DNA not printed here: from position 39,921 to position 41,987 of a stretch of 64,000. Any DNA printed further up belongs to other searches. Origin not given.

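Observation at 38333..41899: Tandem paralogous secreted beta-helix proteins sharing an unassigned ~95 aa C-terminal domain, in a lower-GC cassette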

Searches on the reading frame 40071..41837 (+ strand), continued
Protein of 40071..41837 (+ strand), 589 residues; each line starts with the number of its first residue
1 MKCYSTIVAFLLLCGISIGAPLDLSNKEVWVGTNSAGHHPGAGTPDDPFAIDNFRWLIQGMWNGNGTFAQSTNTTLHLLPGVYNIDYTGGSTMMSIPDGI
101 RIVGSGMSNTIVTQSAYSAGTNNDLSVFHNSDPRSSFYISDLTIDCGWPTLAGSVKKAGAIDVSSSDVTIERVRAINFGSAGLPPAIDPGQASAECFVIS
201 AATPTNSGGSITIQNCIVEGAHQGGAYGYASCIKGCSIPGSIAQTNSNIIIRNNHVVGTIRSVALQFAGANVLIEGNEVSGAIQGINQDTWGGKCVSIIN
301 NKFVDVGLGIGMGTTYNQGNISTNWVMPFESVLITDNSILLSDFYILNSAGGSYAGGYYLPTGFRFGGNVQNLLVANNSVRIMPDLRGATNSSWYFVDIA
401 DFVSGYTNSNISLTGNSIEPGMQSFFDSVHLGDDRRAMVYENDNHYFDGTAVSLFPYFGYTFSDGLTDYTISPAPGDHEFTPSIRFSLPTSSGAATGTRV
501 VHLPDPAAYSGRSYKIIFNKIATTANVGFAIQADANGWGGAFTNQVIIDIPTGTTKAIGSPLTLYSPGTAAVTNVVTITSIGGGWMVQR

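Call 68: fold_search(model_id=the predicted structure, library=pdb)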
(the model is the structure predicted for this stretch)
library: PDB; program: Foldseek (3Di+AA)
matches with E <= 10: 370; with E <= 0.001: 38
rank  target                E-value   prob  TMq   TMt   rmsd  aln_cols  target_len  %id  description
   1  5lw3                  7.1e-07  1.00  0.36  0.52   9.0       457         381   15  Azotobacter vinelandii Mannuronan C-5 epimerase AlgE6 A-module (released 2017-10-25)
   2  2pyh_B                7.8e-06  1.00  0.35  0.50   8.6       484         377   15  Azotobacter vinelandii Mannuronan C-5 epimerase AlgE4 A-module complexed with mannuronan trisaccharide (released 2008-05-27)
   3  2pyh_A                1.3e-05  1.00  0.29  0.42   9.4       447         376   15  Azotobacter vinelandii Mannuronan C-5 epimerase AlgE4 A-module complexed with mannuronan trisaccharide (released 2008-05-27)
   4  2pyg_A                2.8e-05  1.00  0.31  0.46   8.1       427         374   16  Azotobacter vinelandii Mannuronan C-5 epimerase AlgE4 A-module (released 2008-05-27)
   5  4xla_A                2.9e-05  1.00  0.43  0.42  11.6       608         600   11  Tailspike protein mutant D339A of E. coli bacteriophage HK620 IN COMPLEX WITH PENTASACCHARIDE (released 2016-01-20)
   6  2pyg_B                3.5e-05  1.00  0.36  0.53   6.5       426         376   14  Azotobacter vinelandii Mannuronan C-5 epimerase AlgE4 A-module (released 2008-05-27)
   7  1ofm_A                4.8e-05  1.00  0.34  0.40  10.0       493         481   11  CRYSTAL STRUCTURE OF CHONDROITINASE B COMPLEXED TO CHONDROITIN 4-SULFATE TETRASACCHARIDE (released 2004-04-19)
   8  1dbg_A                9.4e-05  1.00  0.34  0.40  10.8       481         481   11  CRYSTAL STRUCTURE OF CHONDROITINASE B (released 2000-01-12)
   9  9ozl_D                1.5e-04  1.00  0.32  0.48  10.6       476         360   12  Crystal structure of the polysaccharide lyase RbmB from Vibrio cholerae (released 2026-03-11)
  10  8yk2_A                1.6e-04  1.00  0.35  0.33  12.5       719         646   10  Blood group B alpha-1,3-galactosidase AgaBb from Bifidobacterium bifidum, construct T7-tag_24-700 (released 2024-07-10)
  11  9ozd_B                1.7e-04  1.00  0.34  0.51  10.8       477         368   12  Crystal structure of the polysaccharide lyase RbmB from Vibrio cholerae bound to Vibrio Polysaccharide (released 2026-03-11)
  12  9ozl_C                1.9e-04  1.00  0.37  0.56   9.2       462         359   14  Crystal structure of the polysaccharide lyase RbmB from Vibrio cholerae (released 2026-03-11)
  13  6g0x_A                2.1e-04  1.00  0.44  0.44  10.9       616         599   10  TAILSPIKE PROTEIN OF E. COLI BACTERIOPHAGE HK620 IN COMPLEX WITH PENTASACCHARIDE (released 2018-04-04)
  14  6gvr_A                2.2e-04  1.00  0.37  0.37  12.9       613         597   10  TAILSPIKE PROTEIN MUTANT E372Q (DELTA N471/S472) OF E. COLI BACTERIOPHAGE HK620 IN COMPLEX WITH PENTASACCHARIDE (released 2018-07-11)
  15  9ozd_A                2.2e-04  1.00  0.30  0.43  10.5       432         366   12  Crystal structure of the polysaccharide lyase RbmB from Vibrio cholerae bound to Vibrio Polysaccharide (released 2026-03-11)
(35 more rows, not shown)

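Call 77: find_encoding_contigs(protein=P0019, flank=8000, max_places=3)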
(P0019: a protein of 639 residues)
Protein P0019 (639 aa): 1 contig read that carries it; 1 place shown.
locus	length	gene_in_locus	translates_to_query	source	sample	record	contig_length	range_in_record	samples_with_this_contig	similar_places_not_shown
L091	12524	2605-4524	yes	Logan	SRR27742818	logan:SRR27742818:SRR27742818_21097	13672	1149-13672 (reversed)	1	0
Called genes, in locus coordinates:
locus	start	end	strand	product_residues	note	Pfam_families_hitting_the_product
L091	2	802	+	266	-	?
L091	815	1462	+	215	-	PF02581:TMP-TENI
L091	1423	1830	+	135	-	-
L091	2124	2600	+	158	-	PF00165:HTH_AraC (faint), PF12833:HTH_18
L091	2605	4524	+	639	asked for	-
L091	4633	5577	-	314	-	PF01479:S4 (weak), PF00849:PseudoU_synth_2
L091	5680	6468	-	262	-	PF01790:LGT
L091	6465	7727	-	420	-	PF01011:PQQ (faint), PF13360:PQQ_2, PF13570:Beta-prop_ACSF4 (faint), PF13360:PQQ_2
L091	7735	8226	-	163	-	PF04390:LptE (weak)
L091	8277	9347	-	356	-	PF00515:TPR_1 (faint), PF07719:TPR_2 (faint), PF13174:TPR_6 (faint), PF13424:TPR_12 (faint), PF13428:TPR_14 (faint), PF13432:TPR_16 (weak), PF13525:YfiO (weak)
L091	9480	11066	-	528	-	PF08757:CotH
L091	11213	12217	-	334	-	PF01118:Semialdhyde_dh, PF02774:Semialdhyde_dhC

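Call 78: find_encoding_contigs(protein=P0018, flank=8000, max_places=3)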
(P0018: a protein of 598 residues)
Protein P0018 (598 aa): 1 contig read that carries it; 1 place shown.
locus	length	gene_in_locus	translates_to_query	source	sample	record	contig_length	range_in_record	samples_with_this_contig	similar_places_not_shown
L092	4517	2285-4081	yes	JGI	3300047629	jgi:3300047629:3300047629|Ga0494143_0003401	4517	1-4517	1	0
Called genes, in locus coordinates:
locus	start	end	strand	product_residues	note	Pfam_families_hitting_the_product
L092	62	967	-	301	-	PF13439:Glyco_transf_4, PF00534:Glycos_transf_1, PF13692:Glyco_trans_1_4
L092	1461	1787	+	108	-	-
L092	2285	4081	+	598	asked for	-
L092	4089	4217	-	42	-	-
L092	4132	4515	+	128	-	?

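Call 79: find_encoding_contigs(protein=P0013, flank=8000, max_places=3)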
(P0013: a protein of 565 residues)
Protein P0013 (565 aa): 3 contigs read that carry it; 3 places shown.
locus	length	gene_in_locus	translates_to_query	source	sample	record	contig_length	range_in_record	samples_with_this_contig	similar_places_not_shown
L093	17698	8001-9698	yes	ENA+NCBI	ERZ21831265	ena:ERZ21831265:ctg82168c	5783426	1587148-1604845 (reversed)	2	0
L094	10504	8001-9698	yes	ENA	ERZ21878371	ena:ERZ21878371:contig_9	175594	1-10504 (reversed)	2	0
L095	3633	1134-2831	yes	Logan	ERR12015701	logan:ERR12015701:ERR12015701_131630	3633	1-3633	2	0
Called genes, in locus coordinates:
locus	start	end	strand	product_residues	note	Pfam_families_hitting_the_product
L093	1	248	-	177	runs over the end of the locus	-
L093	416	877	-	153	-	PF04002:RadC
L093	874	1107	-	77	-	-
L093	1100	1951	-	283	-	PF08401:ArdcN, PF18818:MPTase-PolyVal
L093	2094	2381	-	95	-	-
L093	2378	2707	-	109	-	-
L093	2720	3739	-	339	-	PF01807:Zn_ribbon_DnaG, PF08275:DNAG_N (faint), PF01751:Toprim (weak), PF13155:Toprim_2, PF13662:Toprim_4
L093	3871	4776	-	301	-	PF13814:Replic_Relax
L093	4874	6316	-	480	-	PF01935:DUF87 (weak), PF10412:TrwB_AAD_bind (faint), PF20720:nSTAND3 (faint)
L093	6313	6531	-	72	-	-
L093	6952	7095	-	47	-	-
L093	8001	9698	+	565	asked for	-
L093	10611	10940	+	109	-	-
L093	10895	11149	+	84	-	-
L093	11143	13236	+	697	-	PF07678:TED_complement (faint), PF13249:SQHop_cyclase_N, PF13243:SQHop_cyclase_C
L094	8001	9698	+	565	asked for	-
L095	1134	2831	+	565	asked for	-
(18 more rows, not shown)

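Call 98: search_protein_families(library=padloc, proteins=[window:40071-41837:+], max_evalue=0.1)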
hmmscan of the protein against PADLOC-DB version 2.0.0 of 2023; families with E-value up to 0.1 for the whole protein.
window:40071-41837:+ (589 aa): 0 families

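Call 104: search_solved_structures(query=A4, max_evalue=1, show_alignments=2)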
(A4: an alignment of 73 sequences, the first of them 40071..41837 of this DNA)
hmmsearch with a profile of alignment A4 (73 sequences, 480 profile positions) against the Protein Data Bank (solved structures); distinct sequences matched with E-value up to 1: 23.
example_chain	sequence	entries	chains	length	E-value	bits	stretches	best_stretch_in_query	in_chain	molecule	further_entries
2pyg_A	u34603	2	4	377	5.8e-12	48.3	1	66-394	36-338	Poly(beta-D-mannuronate) C5 epimerase 4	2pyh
8ja4_A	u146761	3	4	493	1.2e-09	40.7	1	66-145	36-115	mannuronan 5-epimerase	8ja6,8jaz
8xfq_A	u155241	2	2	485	1.7e-09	40.2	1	66-145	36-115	mannuronan 5-epimerase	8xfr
7o0y_A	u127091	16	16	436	7.9e-09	38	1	233-413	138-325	Probable ABC transporter binding protein NosD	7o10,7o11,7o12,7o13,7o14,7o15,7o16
7jw4_A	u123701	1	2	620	5.3e-08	35.3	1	260-416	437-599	Glycoside hydrolase family 110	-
7jwf_A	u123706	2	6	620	1e-07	34.4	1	259-416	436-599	Glycoside hydrolase family 110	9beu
8pvs_A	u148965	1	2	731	3.2e-07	32.7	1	227-394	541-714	Alpha-1,3-galactosidase B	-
3zpp_A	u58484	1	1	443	4.7e-05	25.6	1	280-418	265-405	CELL WALL SURFACE ANCHOR FAMILY PROTEIN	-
7dmk_A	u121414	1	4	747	0.00015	23.9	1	182-309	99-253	BcAlyPL6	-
1pxz_A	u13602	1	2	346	0.00024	23.2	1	248-333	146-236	Major pollen allergen Jun a 1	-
9i4f_A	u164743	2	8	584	0.00029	23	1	230-368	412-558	Alpha-1,3-galactosidase PpaGal | Alpha-1,3-galactosidase B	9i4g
8tms_A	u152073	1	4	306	0.00038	22.6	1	84-219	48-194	Pectinesterase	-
5mqp_A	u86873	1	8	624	0.0029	19.6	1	227-393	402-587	Glycoside hydrolase BT_1002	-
3vst_A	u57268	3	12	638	0.0038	19.3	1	234-309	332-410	Xylosidase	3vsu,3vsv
5olp_A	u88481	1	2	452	0.0064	18.5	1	194-309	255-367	Pectate lyase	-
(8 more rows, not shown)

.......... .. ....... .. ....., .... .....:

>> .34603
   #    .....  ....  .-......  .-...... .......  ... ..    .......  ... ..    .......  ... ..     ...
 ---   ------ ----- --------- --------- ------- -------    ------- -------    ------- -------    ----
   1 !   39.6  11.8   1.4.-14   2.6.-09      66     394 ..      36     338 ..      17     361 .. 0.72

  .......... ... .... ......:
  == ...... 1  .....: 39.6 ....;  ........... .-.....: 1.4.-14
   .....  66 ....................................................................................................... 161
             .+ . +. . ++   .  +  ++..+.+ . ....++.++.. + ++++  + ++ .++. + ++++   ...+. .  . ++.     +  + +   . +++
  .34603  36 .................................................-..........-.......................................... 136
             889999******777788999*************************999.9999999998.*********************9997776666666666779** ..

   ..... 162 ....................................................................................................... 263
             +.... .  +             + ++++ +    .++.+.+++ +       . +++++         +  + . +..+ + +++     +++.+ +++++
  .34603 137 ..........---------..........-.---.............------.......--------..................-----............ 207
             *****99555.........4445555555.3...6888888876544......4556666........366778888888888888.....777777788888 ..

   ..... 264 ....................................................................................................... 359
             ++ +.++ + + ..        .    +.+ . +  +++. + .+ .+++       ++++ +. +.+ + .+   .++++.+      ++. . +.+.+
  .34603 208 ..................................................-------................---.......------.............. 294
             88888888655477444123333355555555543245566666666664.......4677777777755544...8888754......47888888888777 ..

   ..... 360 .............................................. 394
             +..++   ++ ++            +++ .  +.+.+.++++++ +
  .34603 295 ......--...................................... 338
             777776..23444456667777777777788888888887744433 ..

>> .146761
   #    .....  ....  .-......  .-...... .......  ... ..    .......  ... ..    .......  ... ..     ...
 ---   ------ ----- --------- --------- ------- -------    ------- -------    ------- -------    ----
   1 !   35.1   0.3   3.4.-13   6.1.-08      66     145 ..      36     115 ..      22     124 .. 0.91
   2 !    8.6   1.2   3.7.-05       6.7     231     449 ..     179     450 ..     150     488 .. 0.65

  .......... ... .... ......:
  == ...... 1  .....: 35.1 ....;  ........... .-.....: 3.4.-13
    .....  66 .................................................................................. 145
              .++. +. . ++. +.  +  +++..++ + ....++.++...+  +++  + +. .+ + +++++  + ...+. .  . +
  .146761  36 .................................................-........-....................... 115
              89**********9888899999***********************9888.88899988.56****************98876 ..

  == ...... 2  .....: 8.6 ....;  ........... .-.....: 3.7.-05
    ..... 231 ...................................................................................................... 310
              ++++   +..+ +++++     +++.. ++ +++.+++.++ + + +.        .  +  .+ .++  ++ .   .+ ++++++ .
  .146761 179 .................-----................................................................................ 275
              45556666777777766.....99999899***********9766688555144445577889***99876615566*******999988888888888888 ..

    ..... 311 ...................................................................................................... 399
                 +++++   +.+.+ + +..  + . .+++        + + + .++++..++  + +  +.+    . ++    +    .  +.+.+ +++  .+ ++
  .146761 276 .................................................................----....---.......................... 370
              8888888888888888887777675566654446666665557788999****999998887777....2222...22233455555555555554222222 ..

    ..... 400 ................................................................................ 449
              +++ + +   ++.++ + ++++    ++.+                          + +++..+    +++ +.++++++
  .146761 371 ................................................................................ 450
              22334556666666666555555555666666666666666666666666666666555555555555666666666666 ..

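Call 105: search_protein_families(library=phrogs, proteins=[L001:572-2062:+, L001:2145-2402:+, L001:2407-2763:+, L001:2773-3168:+, L001:3182-7843:+, L001:7840-8577:+, P0002, L001:10682-11128:+], max_evalue=0.001)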
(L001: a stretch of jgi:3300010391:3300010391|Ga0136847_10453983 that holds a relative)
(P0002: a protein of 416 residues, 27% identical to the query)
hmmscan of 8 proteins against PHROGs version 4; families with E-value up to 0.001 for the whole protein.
L001:572-2062:+ (497 aa): 0 families

L001:2145-2402:+ (86 aa): 0 families

L001:2407-2763:+ (119 aa): 0 families

L001:2773-3168:+ (132 aa): 0 families

L001:3182-7843:+ (1554 aa): 0 families

L001:7840-8577:+ (246 aa): 0 families

P0002 (416 aa): 0 families

L001:10682-11128:+ (149 aa): 0 families
